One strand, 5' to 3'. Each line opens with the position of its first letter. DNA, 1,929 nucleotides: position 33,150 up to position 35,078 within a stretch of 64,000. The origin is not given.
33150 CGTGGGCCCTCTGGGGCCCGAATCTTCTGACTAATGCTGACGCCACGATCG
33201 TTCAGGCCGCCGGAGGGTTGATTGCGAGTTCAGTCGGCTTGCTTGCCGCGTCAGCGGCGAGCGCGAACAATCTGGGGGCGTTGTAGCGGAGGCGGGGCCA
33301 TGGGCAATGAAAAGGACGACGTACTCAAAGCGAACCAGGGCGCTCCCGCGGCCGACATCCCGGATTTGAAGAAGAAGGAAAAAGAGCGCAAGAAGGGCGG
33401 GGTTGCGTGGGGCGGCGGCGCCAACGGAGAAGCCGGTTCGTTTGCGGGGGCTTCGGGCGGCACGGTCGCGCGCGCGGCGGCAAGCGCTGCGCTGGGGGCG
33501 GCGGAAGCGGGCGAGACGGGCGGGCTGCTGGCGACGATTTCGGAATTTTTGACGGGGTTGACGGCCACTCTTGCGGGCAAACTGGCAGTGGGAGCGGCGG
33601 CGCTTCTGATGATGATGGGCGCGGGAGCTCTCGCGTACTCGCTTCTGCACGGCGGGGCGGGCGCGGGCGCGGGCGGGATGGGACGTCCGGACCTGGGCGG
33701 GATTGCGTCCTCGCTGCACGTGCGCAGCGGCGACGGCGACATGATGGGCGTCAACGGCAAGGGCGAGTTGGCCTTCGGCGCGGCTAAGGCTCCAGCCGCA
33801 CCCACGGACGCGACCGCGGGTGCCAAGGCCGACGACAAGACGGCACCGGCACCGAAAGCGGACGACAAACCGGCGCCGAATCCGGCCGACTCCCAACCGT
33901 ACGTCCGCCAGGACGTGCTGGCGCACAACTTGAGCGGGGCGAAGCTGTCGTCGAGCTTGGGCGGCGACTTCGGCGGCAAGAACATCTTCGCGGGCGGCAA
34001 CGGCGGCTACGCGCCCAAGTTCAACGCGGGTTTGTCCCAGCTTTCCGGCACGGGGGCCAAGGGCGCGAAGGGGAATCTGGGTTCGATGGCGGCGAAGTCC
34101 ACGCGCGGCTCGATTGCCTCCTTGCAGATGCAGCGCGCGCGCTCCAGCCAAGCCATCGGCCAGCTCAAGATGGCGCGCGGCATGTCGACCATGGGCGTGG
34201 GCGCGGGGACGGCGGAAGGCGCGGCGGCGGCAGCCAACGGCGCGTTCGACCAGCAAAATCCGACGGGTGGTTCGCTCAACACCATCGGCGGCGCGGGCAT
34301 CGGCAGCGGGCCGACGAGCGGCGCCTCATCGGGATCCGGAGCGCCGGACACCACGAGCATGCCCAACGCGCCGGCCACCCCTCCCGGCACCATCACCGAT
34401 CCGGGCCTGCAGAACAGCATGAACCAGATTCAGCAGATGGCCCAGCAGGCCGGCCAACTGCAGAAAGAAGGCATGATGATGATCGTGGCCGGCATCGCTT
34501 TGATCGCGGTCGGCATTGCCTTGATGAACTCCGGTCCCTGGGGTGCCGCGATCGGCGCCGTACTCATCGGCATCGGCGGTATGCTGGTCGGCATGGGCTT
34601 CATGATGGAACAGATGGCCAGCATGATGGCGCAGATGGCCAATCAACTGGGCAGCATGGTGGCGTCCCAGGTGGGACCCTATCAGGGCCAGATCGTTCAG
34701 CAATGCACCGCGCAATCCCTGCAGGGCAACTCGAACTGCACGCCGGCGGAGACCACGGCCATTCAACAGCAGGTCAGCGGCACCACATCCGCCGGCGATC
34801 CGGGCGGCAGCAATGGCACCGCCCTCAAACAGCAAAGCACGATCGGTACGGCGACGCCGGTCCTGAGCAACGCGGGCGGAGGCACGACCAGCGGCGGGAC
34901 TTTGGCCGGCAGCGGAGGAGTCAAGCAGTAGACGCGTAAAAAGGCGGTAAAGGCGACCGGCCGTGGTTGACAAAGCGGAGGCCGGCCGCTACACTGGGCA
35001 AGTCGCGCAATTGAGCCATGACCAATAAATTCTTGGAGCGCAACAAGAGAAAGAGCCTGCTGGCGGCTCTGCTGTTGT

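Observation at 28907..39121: Six-gene tandem array of paralogous Gly/Ser/Ala-rich membrane proteins with a shared domain plan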

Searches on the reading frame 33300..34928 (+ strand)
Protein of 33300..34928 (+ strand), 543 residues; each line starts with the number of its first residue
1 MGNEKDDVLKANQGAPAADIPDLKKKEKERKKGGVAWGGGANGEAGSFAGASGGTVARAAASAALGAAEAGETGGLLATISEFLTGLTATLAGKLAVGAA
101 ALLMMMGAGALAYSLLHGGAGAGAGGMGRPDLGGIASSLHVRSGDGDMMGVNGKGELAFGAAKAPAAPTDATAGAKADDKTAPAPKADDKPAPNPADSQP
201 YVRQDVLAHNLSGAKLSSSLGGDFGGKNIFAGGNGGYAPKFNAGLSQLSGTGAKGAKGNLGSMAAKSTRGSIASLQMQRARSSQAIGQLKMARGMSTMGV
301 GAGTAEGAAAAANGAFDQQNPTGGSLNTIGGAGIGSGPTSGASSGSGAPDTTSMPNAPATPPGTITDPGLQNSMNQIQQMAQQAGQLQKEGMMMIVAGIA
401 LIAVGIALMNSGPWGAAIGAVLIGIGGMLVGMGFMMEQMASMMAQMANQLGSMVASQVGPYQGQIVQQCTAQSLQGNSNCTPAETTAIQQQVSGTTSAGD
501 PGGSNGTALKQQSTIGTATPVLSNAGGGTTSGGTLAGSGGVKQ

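Call 6: search_protein_families(library=pfam, proteins=[window:33300-34928:+], max_evalue=0.1)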
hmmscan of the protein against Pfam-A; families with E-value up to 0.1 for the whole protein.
window:33300-34928:+ (543 aa): 2 families
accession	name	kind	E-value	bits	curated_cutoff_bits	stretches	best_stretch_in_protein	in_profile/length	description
PF11239.13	DUF3040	-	0.013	16.2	24.7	1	366-429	21-79/84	Protein of unknown function (DUF3040)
PF04123.18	DUF373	-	0.05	13.5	28.3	1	391-450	155-214/335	Domain of unknown function (DUF373)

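Call 7: search_protein_families(library=ncbifam, proteins=[window:33300-34928:+], max_evalue=0.1)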
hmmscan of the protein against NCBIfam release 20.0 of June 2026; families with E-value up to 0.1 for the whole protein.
window:33300-34928:+ (543 aa): 2 families
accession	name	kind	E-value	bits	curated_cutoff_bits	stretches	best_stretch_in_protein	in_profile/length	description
NF052432.1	TC0500_fam_Inc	equivalog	0.016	14.5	240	1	370-452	22-105/214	TC0500 family inclusion membrane protein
NF058603.1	SCO2097_fam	equivalog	0.025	14.9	110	1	367-443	22-90/129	SCO2097 family morphological protein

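Call 11: find_homologous_proteins(query=window:33300-34928:+, max_evalue=0.001)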
Query window:33300-34928:+ (543 aa): 99 proteins with E <= 0.001 among 8000 candidates.
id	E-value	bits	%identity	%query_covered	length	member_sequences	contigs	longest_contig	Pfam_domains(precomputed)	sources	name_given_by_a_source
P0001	2.0e-288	976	88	100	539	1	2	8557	-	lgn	-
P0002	3.8e-240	816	78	100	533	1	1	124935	-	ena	-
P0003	1.5e-181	623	64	96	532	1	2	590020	-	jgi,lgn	-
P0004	2.1e-167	576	59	96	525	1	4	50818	-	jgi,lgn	-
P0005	1.7e-158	547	58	99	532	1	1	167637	-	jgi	jgi:hypothetical protein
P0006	1.6e-136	474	56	97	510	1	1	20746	-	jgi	jgi:hypothetical protein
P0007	9.4e-126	439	51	96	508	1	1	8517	-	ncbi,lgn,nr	ncbi:MAG: hypothetical protein HY079_13280 [Elusimicrobia bacterium]|nr:hypothetical protein [Elusim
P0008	5.4e-125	436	51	90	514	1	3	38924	-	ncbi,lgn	-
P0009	8.6e-121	423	53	89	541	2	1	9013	-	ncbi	-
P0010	7.7e-120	419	50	96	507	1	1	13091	-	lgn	-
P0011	3.0e-117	411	52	89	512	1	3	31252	-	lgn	-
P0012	2.6e-114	401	50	91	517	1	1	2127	-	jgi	jgi:hypothetical protein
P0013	5.4e-113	397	49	97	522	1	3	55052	-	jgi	jgi:hypothetical protein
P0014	4.1e-104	368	47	96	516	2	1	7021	-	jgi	-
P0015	1.2e-103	366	47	89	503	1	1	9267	-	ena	-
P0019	1.1e-95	340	44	90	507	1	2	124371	-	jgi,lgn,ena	jgi:hypothetical protein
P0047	1.1e-83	300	43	91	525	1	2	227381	-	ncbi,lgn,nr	ncbi:MAG: hypothetical protein HYV14_03205 [Elusimicrobia bacterium]|nr:hypothetical protein [Elusim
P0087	2.4e-58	217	40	89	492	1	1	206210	-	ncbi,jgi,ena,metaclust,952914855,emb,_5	jgi:hypothetical protein|metaclust:\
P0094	5.0e-25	107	38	59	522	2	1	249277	-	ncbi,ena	-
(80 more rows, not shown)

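Call 14: find_encoding_contigs(protein=P0003, flank=10000, max_places=2)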
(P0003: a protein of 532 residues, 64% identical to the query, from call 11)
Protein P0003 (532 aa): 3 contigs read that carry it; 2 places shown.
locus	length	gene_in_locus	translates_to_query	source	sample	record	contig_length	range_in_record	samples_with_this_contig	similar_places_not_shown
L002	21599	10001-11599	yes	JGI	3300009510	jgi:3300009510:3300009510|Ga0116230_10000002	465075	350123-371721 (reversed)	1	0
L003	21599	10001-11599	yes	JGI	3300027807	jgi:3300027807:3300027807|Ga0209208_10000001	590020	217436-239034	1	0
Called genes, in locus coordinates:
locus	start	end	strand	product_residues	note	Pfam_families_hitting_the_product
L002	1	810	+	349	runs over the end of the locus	PF10094:DUF2332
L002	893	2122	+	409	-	-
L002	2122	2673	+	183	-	-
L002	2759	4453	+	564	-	PF05496:RuvB_N (faint), PF06068:TIP49 (weak), PF01078:Mg_chelatase (faint), PF00004:AAA, PF07728:AAA_5 (faint), PF13401:AAA_22 (faint), PF17862:AAA_lid_3 (weak), PF01434:Peptidase_M41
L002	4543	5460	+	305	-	PF00069:Pkinase, PF07714:PK_Tyr_Ser-Thr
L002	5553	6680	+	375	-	-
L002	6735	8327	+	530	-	-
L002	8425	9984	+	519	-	-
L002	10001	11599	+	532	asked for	-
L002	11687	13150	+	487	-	-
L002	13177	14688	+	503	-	-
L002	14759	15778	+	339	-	-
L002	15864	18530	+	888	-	-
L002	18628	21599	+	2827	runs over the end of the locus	-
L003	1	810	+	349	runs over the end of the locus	PF10094:DUF2332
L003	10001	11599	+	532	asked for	-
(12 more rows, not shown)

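Call 15: find_encoding_contigs(protein=P0047, flank=10000, max_places=2)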
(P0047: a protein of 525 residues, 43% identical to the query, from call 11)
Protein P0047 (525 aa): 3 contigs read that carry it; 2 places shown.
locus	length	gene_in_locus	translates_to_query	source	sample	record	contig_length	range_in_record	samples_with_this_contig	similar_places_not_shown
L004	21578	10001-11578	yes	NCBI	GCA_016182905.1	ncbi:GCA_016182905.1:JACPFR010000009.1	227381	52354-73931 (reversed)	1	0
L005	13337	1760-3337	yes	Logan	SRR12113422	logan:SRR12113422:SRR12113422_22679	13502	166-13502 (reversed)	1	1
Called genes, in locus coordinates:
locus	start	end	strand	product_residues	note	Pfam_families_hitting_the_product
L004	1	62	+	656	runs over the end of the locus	PF00515:TPR_1 (faint), PF07719:TPR_2 (faint), PF13371:TPR_9 (faint), PF13424:TPR_12 (faint), PF00069:Pkinase, PF07714:PK_Tyr_Ser-Thr, PF03109:ABC1 (faint)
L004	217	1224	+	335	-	-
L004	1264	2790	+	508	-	-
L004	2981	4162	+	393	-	PF12796:Ank_2, PF00023:Ank, PF13606:Ank_3 (weak), PF13637:Ank_4, PF13857:Ank_5 (weak), PF00656:Peptidase_C14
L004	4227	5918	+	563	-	PF07719:TPR_2 (faint), PF13428:TPR_14 (faint), PF13432:TPR_16 (weak), PF14559:TPR_19 (faint)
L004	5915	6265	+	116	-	-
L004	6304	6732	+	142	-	PF26783:DUF8255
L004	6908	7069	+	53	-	PF09000:Cytotoxic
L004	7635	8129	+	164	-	-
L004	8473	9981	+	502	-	-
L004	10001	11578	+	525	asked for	-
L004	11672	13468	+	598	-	-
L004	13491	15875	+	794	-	-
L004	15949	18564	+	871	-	-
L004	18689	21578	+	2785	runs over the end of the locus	-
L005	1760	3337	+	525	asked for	-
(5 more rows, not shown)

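Call 16: find_encoding_contigs(protein=P0002, flank=10000, max_places=1)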
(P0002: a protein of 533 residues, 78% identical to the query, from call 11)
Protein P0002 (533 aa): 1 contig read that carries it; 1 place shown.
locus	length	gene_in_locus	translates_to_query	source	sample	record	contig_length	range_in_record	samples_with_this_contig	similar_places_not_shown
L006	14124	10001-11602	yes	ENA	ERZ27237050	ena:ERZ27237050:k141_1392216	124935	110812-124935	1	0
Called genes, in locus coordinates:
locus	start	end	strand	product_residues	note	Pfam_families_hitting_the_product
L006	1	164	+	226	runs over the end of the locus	PF00072:Response_reg, PF00196:GerE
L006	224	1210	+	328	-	PF10094:DUF2332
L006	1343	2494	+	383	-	-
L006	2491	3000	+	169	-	-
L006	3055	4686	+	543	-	PF06068:TIP49 (weak), PF01078:Mg_chelatase (faint), PF00004:AAA, PF07728:AAA_5 (weak), PF17862:AAA_lid_3, PF01434:Peptidase_M41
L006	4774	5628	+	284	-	PF00069:Pkinase, PF01636:APH (faint), PF07714:PK_Tyr_Ser-Thr, PF03109:ABC1 (faint)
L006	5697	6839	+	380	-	-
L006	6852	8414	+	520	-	-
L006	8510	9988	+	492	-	-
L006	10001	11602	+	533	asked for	-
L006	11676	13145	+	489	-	-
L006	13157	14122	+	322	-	?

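Call 17: find_encoding_contigs(protein=P0005, flank=10000, max_places=1)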
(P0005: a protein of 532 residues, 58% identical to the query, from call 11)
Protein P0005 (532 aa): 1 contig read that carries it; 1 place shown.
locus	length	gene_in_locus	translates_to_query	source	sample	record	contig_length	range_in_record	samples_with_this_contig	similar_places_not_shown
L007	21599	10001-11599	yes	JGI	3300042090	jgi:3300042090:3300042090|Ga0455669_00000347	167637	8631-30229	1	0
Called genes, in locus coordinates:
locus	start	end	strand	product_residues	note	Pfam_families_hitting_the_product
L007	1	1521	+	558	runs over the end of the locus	PF05496:RuvB_N (faint), PF06068:TIP49 (weak), PF13401:AAA_22 (faint), PF00004:AAA, PF07728:AAA_5 (faint), PF17862:AAA_lid_3 (weak), PF01434:Peptidase_M41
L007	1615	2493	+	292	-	PF01636:APH (weak), PF00069:Pkinase, PF07714:PK_Tyr_Ser-Thr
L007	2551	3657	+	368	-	-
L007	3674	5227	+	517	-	-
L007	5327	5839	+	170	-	-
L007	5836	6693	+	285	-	PF05090:HTTM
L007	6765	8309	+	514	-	-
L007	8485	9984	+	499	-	-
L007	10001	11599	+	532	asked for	-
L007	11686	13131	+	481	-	-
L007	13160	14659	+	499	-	-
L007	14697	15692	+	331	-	-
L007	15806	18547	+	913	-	-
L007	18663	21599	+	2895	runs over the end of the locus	-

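Call 18: find_encoding_contigs(protein=P0019, flank=10000, max_places=1)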
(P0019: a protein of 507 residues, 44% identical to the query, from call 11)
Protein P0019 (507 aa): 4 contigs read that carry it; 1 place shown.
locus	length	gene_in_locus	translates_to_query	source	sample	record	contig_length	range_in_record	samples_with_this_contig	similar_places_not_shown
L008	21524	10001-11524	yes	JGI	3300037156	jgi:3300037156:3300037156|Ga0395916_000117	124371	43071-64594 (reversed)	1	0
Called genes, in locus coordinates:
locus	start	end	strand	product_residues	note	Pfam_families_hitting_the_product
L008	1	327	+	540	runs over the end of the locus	-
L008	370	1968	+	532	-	-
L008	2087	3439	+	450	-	PF15520:Ntox10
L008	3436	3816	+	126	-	PF15590:Imm27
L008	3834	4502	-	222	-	-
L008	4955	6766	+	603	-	PF00515:TPR_1 (faint), PF07719:TPR_2 (faint), PF13181:TPR_8 (faint), PF13371:TPR_9 (faint), PF00069:Pkinase, PF07714:PK_Tyr_Ser-Thr, PF14531:Kinase-like (weak), PF03109:ABC1 (weak)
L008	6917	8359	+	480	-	-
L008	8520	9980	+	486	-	-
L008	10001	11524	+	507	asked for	-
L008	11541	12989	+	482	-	-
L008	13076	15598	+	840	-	-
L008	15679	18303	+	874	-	-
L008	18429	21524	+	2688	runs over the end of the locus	-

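Call 19: find_encoding_contigs(protein=P0087, flank=10000, max_places=1)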
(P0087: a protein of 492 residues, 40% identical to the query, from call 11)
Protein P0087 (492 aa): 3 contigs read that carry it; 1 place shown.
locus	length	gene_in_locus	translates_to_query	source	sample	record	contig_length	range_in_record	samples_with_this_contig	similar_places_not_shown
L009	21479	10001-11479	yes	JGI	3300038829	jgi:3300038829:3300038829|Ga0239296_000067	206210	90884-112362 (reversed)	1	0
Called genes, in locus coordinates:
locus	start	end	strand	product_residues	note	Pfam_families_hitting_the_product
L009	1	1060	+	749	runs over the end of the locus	PF07602:DUF1565 (faint), PF22842:Pel9A-like_beta_helix, PF13229:Beta_helix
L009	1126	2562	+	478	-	-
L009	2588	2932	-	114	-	-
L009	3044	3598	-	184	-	-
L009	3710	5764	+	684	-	PF07719:TPR_2 (faint), PF13371:TPR_9 (faint), PF13424:TPR_12 (faint), PF00515:TPR_1 (faint), PF00069:Pkinase, PF07714:PK_Tyr_Ser-Thr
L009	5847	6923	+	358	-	-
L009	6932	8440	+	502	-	-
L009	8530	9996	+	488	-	-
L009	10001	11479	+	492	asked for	-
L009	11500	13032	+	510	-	-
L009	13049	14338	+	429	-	PF20154:LNT_N, PF00795:CN_hydrolase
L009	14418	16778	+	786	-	-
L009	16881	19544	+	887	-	-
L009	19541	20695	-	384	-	PF13173:AAA_14, PF13635:DUF4143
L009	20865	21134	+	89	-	-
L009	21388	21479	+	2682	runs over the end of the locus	-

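Call 20: find_encoding_contigs(protein=P0094, flank=10000, max_places=1)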
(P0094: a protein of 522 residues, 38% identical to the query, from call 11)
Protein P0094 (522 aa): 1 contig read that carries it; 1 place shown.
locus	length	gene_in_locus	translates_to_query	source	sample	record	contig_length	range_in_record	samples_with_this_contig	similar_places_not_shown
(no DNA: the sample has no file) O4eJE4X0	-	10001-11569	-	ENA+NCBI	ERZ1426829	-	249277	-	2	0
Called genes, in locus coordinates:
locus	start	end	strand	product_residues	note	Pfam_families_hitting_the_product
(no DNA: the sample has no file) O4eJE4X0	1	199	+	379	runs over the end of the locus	PF00072:Response_reg, PF00512:HisKA, PF02518:HATPase_c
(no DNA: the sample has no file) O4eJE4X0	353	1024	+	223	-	PF00072:Response_reg, PF00196:GerE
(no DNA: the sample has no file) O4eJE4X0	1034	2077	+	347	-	PF10094:DUF2332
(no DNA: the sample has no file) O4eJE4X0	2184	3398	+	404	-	-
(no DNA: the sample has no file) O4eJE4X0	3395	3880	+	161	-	-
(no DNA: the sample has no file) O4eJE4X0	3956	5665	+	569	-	PF06068:TIP49 (weak), PF00004:AAA, PF07728:AAA_5 (faint), PF17862:AAA_lid_3 (weak), PF01434:Peptidase_M41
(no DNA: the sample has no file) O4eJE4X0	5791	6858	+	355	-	-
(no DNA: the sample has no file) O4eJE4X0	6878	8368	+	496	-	-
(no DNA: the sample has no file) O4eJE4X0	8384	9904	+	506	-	-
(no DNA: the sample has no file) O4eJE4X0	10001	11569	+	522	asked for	-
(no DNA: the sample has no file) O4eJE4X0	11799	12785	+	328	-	-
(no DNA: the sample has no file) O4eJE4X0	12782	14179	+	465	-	-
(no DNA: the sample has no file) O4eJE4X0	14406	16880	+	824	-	-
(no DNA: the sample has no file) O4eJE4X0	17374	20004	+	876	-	-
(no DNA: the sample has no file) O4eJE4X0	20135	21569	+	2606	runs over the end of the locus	-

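Call 28: find_related_loci(query=A1, collection=metagenome_contigs, flank=10000)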
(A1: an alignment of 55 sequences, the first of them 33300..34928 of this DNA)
Query A1 (543 aa) in metagenome_contigs; peptide patterns used: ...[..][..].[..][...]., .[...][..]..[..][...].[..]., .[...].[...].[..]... (x = any residue, [..] = any of these).
476 stretches matched a pattern; 30 encode a relative of the query (tblastn E <= 1e-3); 29 distinct loci.
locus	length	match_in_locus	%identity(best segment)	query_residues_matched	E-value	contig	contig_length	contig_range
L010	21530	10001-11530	64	1-522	4e-141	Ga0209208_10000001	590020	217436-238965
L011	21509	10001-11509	59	1-522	4e-135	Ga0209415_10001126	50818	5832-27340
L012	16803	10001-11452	44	1-523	2e-89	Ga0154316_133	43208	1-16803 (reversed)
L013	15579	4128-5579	44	1-523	2e-89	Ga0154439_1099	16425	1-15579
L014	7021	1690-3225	47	1-522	3e-85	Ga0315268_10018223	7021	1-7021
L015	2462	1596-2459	62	1-297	4e-80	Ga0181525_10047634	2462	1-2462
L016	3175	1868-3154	46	1-436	2e-64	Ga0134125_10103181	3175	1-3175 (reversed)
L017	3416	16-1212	37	75-492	1e-59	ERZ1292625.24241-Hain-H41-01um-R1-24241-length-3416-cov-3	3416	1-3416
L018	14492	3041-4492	41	6-493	2e-58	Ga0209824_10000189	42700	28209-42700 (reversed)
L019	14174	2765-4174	42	1-472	5e-56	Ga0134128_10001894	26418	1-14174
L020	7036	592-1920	40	4-474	1e-53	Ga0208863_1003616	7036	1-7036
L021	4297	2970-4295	40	4-473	3e-53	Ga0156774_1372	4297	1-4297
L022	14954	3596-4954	40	4-486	3e-52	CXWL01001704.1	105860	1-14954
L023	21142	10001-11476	41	6-498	2e-51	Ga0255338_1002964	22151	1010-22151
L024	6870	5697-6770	42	4-389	5e-49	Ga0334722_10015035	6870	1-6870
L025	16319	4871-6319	45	4-500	2e-44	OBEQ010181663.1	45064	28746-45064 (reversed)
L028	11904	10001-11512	44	4-524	5e-82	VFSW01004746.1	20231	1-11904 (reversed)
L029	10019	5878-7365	40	6-492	2e-35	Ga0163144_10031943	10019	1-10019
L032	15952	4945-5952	39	6-317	2e-23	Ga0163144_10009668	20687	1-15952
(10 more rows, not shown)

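Call 33: predict_structure(alignment_id=A1)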
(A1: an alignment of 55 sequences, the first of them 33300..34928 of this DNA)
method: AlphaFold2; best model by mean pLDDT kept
length: 543 residues; sequences in the alignment: 55
mean_pLDDT: 57.1   pTM: 0.34
mean pLDDT of the five models: 57.1, 55.2, 54.7, 53.5, 49.9
residues with pLDDT >= 90: 46; 70-90: 79; 50-70: 152; < 50: 266
segments of 3 or more residues with pLDDT < 50: 1-4, 13-17, 34-75, 121-152, 155-157, 160-184, 187-192, 196-217, 219-228, 232-238, 249-281, 318-320, 322-351, 353-364, 525-543
pLDDT, mean of each block of 10 residues (from residue 1): 51 49 60 48 37 38 35 50 62 61 63 58 41 47 44 49 42 38 43 46 43 46 46 46 50 42 38 38 55 54 57 56 41 39 43 45 61 84 85 92 96 94 95 90 88 87 86 81 75 58 60 61 47 45 38
secondary structure, 60 per line:
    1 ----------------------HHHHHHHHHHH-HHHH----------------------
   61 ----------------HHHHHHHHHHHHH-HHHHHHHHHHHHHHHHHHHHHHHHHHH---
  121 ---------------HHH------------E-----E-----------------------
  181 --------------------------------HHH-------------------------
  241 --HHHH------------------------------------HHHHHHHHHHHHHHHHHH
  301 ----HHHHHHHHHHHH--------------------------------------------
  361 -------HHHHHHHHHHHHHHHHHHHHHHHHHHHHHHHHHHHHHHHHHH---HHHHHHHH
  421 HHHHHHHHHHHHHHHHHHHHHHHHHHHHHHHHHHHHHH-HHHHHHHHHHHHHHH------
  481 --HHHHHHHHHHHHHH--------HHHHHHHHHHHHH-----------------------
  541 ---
elements in order: H23-33 H35-38 H77-89 H91-117 H243-246 H283-300 H305-316 H368-409 H413-458 H460-474 H483-496 H505-517
